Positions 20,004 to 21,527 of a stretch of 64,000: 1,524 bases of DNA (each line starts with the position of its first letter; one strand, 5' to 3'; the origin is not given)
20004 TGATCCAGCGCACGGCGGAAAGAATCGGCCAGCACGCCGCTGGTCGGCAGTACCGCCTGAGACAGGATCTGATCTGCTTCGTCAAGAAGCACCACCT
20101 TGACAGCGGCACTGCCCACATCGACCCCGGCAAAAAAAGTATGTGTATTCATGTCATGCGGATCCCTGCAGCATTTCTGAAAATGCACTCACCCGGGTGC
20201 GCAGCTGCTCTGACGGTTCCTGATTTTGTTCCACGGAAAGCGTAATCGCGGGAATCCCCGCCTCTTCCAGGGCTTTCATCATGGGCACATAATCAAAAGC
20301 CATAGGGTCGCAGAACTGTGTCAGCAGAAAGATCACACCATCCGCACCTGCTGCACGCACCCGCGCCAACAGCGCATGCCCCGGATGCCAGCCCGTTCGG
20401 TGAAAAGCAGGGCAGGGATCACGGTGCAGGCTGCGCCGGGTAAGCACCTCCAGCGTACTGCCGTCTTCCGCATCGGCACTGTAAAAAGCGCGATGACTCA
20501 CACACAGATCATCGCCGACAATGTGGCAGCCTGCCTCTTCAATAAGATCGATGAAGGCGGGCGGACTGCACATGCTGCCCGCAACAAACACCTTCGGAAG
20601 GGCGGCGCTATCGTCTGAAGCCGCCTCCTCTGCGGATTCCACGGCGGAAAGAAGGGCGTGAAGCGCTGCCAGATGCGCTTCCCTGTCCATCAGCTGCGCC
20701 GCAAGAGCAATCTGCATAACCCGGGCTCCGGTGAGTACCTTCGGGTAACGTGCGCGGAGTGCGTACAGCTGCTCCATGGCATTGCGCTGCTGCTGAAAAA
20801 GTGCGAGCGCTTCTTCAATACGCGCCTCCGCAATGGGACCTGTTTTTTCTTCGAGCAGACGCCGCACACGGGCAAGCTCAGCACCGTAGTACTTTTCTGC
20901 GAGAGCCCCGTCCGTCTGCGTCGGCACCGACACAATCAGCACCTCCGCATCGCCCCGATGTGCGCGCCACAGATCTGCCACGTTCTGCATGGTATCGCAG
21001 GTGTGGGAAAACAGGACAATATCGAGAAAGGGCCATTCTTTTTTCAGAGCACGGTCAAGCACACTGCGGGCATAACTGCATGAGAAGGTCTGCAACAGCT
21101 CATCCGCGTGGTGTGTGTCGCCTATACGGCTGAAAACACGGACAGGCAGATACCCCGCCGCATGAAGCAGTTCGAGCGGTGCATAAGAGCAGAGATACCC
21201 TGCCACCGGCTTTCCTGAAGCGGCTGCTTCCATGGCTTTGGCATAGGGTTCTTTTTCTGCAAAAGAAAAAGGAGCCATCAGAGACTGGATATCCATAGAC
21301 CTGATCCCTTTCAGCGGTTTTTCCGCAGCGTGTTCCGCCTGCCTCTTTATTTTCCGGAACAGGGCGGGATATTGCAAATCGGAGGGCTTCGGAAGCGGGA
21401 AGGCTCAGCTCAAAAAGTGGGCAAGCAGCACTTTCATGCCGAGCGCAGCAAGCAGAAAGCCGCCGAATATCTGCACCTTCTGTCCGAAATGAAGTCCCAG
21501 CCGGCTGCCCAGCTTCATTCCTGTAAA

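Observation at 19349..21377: Stand-alone HgdB-like dehydratase component with its own activase ATPase: a double-cubane-cluster-protein-like pair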

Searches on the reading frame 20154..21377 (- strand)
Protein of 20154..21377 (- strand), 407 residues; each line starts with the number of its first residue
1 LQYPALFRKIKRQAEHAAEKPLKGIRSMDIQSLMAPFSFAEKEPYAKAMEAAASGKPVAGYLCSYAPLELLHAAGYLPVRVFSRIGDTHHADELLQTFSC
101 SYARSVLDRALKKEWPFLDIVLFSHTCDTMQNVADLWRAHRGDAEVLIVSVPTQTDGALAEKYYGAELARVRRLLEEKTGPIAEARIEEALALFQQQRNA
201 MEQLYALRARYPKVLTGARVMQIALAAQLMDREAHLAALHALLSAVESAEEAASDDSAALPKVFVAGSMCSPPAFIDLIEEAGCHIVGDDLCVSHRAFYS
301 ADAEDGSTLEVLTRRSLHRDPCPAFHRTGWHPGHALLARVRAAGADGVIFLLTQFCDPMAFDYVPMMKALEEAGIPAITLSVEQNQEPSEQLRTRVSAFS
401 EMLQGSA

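Call 3: search_protein_families(library=pfam, proteins=[window:20154-21377:-])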
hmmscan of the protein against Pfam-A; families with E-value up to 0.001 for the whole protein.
window:20154-21377:- (407 aa): 1 family
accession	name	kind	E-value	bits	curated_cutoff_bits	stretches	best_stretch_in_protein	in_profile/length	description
PF06050.19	HGD-D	-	1.7e-78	265.1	28.4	1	63-403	1-342/342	2-hydroxyglutaryl-CoA dehydratase, D-component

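Call 4: search_protein_families(library=ncbifam, proteins=[window:20154-21377:-])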
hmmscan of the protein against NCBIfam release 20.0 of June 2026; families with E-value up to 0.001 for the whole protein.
window:20154-21377:- (407 aa): 4 families
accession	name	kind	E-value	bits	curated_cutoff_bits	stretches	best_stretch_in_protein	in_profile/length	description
TIGR02263.1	benz_CoA_red_C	equivalog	2.6e-48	164.9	421.15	1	46-400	20-377/380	benzoyl-CoA reductase subunit C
NF052456.1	HyiscapDhHadC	equivalog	3.3e-48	164.5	700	1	54-403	26-372/372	(R)-2-hydroxyisocaproyl-CoA dehydratase subunit beta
NF040772.1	double_cubane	equivalog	5e-46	157.4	350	1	40-403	4-372/372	double-cubane-cluster-containing anaerobic reductase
TIGR03190.1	benz_CoA_bzdN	equivalog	1.4e-38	132.7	453.8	1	41-403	13-371/377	benzoyl-CoA reductase, bzd-type, subunit N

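Call 6: search_solved_structures(query=window:20154-21296:-, max_evalue=0.001, show_alignments=4)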
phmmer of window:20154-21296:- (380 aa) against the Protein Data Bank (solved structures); distinct sequences matched with E-value up to 0.001: 5.
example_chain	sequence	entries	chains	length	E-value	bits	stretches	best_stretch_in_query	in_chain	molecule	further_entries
3o3m_B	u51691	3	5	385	3.9e-39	138.1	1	24-377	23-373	beta subunit 2-hydroxyacyl-CoA dehydratase | beta-subunit 2-hydroxyacyl-CoA dehydratase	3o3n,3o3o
8s02_B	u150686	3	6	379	1.1e-38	136.6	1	13-376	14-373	BzdN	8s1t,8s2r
9g87_B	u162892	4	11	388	3e-35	125.3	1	19-375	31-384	3-methylbenzoyl-CoA reductase gamma subunit MbdN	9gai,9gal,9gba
7yyl_C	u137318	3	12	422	4.5e-22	81.9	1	27-376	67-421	Dehydratase family protein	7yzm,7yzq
6eno_A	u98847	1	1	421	8e-22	81.1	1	27-376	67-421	Dehydratase family protein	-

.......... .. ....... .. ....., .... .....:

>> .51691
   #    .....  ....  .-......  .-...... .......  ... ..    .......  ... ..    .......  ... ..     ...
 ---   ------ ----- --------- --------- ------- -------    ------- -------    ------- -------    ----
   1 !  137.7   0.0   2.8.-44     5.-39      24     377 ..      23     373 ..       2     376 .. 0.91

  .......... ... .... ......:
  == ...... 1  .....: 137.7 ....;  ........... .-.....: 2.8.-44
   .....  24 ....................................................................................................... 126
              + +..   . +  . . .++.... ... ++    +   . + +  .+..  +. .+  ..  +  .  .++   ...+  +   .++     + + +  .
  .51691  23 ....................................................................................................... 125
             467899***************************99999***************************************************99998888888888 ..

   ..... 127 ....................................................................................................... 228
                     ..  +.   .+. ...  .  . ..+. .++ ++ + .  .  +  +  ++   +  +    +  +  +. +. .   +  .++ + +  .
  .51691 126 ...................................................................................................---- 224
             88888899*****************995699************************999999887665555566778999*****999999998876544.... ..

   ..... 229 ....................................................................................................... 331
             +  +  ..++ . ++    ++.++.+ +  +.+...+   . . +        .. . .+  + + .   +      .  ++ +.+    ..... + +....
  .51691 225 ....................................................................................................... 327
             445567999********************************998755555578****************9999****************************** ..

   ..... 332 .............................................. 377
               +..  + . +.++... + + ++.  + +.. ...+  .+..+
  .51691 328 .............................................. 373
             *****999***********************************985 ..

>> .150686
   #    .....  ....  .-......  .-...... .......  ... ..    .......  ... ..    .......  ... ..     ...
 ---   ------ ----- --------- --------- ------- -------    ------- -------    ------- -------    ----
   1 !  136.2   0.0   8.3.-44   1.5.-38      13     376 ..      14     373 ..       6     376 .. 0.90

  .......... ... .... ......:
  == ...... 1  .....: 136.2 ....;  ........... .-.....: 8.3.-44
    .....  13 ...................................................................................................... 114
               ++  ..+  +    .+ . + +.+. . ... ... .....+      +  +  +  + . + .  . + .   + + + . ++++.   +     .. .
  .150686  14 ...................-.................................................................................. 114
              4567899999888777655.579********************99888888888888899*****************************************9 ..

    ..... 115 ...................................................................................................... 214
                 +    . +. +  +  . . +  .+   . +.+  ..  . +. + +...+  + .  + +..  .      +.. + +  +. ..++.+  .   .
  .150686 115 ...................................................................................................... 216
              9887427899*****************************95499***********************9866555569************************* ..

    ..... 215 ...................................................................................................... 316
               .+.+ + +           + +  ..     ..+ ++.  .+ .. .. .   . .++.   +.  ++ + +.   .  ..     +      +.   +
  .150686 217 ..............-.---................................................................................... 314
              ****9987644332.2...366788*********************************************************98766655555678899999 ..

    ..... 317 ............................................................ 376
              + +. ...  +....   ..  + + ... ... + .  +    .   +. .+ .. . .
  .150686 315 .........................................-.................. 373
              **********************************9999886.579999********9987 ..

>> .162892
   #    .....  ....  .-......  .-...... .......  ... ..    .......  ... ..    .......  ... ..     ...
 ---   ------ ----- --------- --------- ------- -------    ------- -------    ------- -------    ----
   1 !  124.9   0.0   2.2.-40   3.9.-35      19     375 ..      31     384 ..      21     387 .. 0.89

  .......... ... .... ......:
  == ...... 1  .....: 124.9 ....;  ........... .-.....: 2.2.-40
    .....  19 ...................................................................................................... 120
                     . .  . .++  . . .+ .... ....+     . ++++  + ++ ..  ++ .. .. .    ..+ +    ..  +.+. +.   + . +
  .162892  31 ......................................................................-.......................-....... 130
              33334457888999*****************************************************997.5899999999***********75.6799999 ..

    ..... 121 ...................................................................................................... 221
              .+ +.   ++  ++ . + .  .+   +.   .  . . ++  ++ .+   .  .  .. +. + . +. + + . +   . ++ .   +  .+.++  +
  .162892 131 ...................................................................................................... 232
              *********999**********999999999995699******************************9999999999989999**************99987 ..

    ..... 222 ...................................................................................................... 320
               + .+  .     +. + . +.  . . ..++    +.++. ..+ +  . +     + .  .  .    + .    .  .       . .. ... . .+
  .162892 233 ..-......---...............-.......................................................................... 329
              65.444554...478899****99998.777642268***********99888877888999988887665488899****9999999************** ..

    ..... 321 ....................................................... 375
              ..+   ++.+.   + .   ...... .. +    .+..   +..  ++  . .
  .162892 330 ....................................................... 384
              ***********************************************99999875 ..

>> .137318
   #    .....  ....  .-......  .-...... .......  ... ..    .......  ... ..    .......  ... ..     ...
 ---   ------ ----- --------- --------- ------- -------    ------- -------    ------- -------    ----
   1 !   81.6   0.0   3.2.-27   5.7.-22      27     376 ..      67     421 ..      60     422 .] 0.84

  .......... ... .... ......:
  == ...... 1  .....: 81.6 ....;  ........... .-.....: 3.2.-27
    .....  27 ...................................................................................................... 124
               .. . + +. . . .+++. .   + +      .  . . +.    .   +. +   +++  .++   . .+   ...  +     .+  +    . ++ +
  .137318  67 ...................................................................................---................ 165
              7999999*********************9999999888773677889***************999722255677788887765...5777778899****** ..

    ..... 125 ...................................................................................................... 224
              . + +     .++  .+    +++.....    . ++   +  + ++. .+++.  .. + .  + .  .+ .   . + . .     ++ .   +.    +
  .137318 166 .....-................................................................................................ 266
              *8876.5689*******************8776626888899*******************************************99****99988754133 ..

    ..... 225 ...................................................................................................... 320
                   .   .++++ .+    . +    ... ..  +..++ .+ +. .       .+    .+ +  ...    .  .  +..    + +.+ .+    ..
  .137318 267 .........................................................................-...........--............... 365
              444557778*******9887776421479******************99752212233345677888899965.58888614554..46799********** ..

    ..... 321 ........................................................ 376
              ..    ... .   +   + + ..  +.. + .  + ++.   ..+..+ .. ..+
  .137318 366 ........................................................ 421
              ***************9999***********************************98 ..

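Call 8: find_homologous_proteins(query=window:20154-21296:-, max_evalue=1e-10)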
Query window:20154-21296:- (380 aa): 99 proteins with E <= 1e-10 among 8000 candidates.
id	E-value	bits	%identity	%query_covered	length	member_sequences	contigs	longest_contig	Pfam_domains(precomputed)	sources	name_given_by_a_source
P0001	7.1e-245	830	99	100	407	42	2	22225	PF06050.20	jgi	-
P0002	8.4e-146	504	62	100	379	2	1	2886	PF06050.20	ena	-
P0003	1.1e-142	494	59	99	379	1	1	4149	PF06050.20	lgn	-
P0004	7.0e-142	491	60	100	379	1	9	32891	PF06050.20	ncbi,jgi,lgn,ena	-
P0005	1.0e-141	490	59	100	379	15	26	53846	PF06050.20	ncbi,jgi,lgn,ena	-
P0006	5.4e-141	488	61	100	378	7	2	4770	PF06050.20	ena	-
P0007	1.9e-140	486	59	100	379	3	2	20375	PF06050.20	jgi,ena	-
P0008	2.9e-140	486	59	100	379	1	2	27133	PF06050.20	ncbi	-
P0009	6.9e-140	484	59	99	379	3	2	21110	PF06050.20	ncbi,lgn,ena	-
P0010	5.4e-139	481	58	100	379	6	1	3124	PF06050.20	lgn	-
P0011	8.4e-139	481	58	100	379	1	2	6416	PF06050.20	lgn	-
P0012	1.5e-137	477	58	100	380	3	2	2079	PF06050.20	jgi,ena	jgi:bcr-type benzoyl-CoA reductase subunit C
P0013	3.4e-137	475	58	100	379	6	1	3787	PF06050.20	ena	-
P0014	1.4e-136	473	59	99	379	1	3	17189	PF06050.20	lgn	-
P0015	5.4e-136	472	58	100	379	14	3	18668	PF06050.20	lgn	-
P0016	2.6e-134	466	58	100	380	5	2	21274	PF06050.20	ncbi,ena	-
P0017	2.9e-134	466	57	100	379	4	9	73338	PF06050.20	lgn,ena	-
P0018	3.4e-134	466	56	99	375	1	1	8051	PF06050.20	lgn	-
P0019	4.3e-116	406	53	100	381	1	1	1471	PF06050.20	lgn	-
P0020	3.0e-115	403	52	95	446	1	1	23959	PF06050.20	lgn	-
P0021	5.0e-115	403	50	99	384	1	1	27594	PF06050.20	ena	-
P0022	3.6e-114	400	51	98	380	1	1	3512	PF06050.20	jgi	-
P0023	1.6e-113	398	52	95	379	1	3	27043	PF06050.20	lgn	-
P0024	2.7e-113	397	50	99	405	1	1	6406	PF06050.20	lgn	-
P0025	6.2e-113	396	50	98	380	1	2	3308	PF06050.20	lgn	-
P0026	8.8e-113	395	53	96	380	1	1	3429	PF06050.20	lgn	-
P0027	6.8e-112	392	50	96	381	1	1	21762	PF06050.20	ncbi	-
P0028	1.7e-111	391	49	99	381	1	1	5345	PF06050.20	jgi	jgi:benzoyl-CoA reductase subunit C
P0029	1.1e-110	388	51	98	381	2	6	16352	PF06050.20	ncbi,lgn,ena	-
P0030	1.9e-110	387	50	99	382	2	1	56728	PF06050.20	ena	-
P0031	1.1e-109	385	49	96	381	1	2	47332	PF06050.20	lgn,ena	-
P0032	1.7e-109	384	49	99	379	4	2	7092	PF06050.20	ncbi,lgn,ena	-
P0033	1.8e-109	384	51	97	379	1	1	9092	PF06050.20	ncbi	-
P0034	4.6e-109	383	55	82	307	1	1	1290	PF06050.20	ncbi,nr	ncbi:MAG: 2-hydroxyacyl-CoA dehydratase, partial [Candidatus Hydrogenedentes bacterium]|nr:2-hydroxy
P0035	1.6e-108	381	50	95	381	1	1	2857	PF06050.20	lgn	-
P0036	2.9e-108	380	47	98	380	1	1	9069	PF06050.20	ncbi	-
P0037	2.0e-107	378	50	100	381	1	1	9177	PF06050.20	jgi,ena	-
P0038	3.6e-107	377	50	100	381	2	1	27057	PF06050.20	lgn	-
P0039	2.4e-106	374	48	98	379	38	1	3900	PF06050.20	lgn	-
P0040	2.7e-106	374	49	95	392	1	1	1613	PF06050.20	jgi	-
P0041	2.0e-105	371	49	92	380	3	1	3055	PF06050.20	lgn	-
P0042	6.2e-105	369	48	96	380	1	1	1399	PF06050.20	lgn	-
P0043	9.2e-105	369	49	92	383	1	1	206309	PF06050.20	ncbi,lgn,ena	-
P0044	3.5e-104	367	50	94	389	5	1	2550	PF06050.20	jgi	-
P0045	4.6e-104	367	48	96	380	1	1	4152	PF06050.20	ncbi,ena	-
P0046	2.9e-103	364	47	98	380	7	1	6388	PF06050.20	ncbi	-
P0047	4.8e-102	360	47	91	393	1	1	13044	PF06050.20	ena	-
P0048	5.2e-101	356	47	98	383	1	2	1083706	PF06050.20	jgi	jgi:benzoyl-CoA reductase subunit C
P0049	7.6e-101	356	47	97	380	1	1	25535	PF06050.20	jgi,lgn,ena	jgi:bcr-type benzoyl-CoA reductase subunit C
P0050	2.5e-100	354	48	95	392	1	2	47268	PF06050.20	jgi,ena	-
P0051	9.1e-100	352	46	95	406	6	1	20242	PF06050.20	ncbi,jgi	-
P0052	5.4e-99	350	46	96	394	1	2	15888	PF06050.20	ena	-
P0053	1.6e-98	348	46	97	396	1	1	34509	PF06050.20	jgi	-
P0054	4.0e-96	340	45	99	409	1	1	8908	PF06050.20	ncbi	-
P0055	1.2e-95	339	46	94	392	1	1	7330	PF06050.20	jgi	jgi:bcr-type benzoyl-CoA reductase subunit C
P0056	2.4e-95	338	46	99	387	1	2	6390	PF06050.20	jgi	-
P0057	1.7e-94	335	46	97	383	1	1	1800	PF06050.20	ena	-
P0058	2.8e-94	334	45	99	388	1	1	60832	PF06050.20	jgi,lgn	jgi:bzd-type benzoyl-CoA reductase N subunit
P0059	1.5e-92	329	42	97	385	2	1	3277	PF06050.20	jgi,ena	-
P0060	1.8e-92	328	44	99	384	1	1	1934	PF06050.20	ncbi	-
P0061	2.3e-92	328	44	98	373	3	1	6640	PF06050.20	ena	-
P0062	7.0e-91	323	44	98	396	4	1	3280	PF06050.20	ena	-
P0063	1.5e-90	322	42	97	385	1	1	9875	PF06050.20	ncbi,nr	ncbi:MAG: 2-hydroxyacyl-CoA dehydratase family protein [Candidatus Hydrogenedentes bacterium]|nr:2-h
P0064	2.8e-90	321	44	96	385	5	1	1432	PF06050.20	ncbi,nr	ncbi:MAG: 2-hydroxyacyl-CoA dehydratase, partial [Candidatus Hydrogenedentes bacterium]|nr:2-hydroxy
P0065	1.4e-87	312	41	99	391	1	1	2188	PF06050.20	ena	-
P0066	3.8e-86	308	49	78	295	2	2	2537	PF06050.20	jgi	-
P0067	3.4e-85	304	42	99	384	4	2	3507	PF06050.20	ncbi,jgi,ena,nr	ncbi:MAG TPA: 2-hydroxyacyl-CoA dehydratase family protein [Candidatus Hydrogenedentes bacterium]|nr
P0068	4.9e-83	297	40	95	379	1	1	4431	PF06050.20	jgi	jgi:bcr-type benzoyl-CoA reductase subunit C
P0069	3.8e-79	285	58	59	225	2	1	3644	PF06050.20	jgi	-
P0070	1.1e-74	270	41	93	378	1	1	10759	PF06050.20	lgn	-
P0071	7.8e-71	257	54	62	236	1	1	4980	PF06050.20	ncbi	-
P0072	1.7e-63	233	36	96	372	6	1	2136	PF06050.20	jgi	jgi:bzd-type benzoyl-CoA reductase N subunit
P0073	3.6e-63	232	40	91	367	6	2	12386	PF06050.20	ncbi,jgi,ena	-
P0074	8.0e-60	221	35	91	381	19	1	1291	PF06050.20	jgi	-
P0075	9.4e-58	214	33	98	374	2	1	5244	PF06050.20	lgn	-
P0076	1.4e-57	214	37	91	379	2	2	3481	PF06050.20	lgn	-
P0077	4.4e-57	212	36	91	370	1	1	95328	PF06050.20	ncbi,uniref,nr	ncbi:2-hydroxyacyl-CoA dehydratase family protein [Desulfobacula sp.]|uniref:2-hydroxyacyl-CoA dehyd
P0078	6.3e-57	211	35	91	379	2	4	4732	PF06050.20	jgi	-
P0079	1.1e-56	211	35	91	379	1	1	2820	PF06050.20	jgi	jgi:benzoyl-CoA reductase/2-hydroxyglutaryl-CoA dehydratase subunit BcrC/BadD/HgdB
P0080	2.3e-56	210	36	91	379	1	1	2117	PF06050.20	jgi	jgi:benzoyl-CoA reductase/2-hydroxyglutaryl-CoA dehydratase subunit BcrC/BadD/HgdB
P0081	5.7e-56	208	36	91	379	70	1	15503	PF06050.20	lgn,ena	-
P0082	1.3e-55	207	36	91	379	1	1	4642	PF06050.20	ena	-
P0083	6.2e-55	205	34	98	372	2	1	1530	PF06050.20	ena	-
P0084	1.3e-54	204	35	91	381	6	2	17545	PF06050.20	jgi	-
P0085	1.3e-54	204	35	91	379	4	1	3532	PF06050.20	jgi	jgi:benzoyl-CoA reductase subunit C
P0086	1.7e-54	203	32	99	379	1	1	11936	PF06050.20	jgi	jgi:benzoyl-CoA reductase/2-hydroxyglutaryl-CoA dehydratase subunit BcrC/BadD/HgdB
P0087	1.2e-53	201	35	91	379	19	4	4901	PF06050.20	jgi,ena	-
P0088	1.2e-53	201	34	91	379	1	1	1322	PF06050.20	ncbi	-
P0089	3.6e-53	199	34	91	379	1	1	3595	PF06050.20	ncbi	-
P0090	1.4e-50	191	31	99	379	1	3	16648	PF06050.20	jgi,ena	jgi:benzoyl-CoA reductase/2-hydroxyglutaryl-CoA dehydratase subunit BcrC/BadD/HgdB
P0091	3.1e-50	189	34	91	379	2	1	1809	PF06050.20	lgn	-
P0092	5.8e-48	182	30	99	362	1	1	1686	PF06050.20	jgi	jgi:benzoyl-CoA reductase/2-hydroxyglutaryl-CoA dehydratase subunit BcrC/BadD/HgdB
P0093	1.1e-46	178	36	91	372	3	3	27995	PF06050.20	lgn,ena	-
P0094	1.7e-38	151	31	93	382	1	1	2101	PF06050.20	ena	-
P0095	1.8e-35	141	31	92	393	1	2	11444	PF06050.20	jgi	jgi:benzoyl-CoA reductase subunit C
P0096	1.4e-18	85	-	-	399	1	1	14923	PF06050.20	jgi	jgi:benzoyl-CoA reductase/2-hydroxyglutaryl-CoA dehydratase subunit BcrC/BadD/HgdB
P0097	5.9e-18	83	-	-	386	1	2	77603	PF06050.20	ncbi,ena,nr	ncbi:MAG TPA: double-cubane-cluster-containing anaerobic reductase [Gudongella oleilytica]|nr:double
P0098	4.0e-16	77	24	94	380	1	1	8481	PF06050.20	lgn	-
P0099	7.0e-14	70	27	92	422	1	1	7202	PF06050.20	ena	-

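Call 12: find_encoding_contigs(protein=P0005, flank=8000, max_places=3)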
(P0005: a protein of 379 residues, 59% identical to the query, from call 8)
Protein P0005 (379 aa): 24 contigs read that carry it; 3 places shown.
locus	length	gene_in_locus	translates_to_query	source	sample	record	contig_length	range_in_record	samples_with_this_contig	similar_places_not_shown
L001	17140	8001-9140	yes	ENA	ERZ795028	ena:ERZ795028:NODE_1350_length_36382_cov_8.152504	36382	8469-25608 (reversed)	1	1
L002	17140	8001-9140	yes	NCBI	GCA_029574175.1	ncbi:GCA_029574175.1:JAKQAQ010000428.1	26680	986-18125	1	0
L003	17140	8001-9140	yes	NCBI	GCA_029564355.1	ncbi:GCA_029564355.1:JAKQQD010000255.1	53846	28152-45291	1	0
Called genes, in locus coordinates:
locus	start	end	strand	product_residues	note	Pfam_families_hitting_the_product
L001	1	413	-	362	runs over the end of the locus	PF03739:LptF_LptG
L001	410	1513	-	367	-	PF03739:LptF_LptG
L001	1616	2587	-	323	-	PF00365:PFK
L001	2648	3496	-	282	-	PF01261:AP_endonuc_2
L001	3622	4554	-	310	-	PF01745:IPT (weak), PF13238:AAA_18 (faint), PF01715:IPPT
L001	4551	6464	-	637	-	PF02518:HATPase_c (weak), PF13589:HATPase_c_3, PF01119:DNA_mis_repair, PF08676:MutL_C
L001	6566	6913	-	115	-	PF18032:FRP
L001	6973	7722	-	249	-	PF01596:Methyltransf_3, PF13578:Methyltransf_24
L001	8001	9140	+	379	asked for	PF06050:HGD-D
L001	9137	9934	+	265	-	PF01869:BcrAD_BadFG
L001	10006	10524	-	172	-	PF00210:Ferritin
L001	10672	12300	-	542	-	PF05524:PEP-utilisers_N, PF00391:PEP-utilizers, PF02896:PEP-utilizers_C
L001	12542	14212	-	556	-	PF00920:ILVD_EDD_N, PF24877:ILV_EDD_C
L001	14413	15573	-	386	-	PF16401:DUF5009 (weak)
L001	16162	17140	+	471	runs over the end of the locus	PF00884:Sulfatase, PF01663:Phosphodiest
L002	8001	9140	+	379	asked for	PF06050:HGD-D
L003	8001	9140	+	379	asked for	PF06050:HGD-D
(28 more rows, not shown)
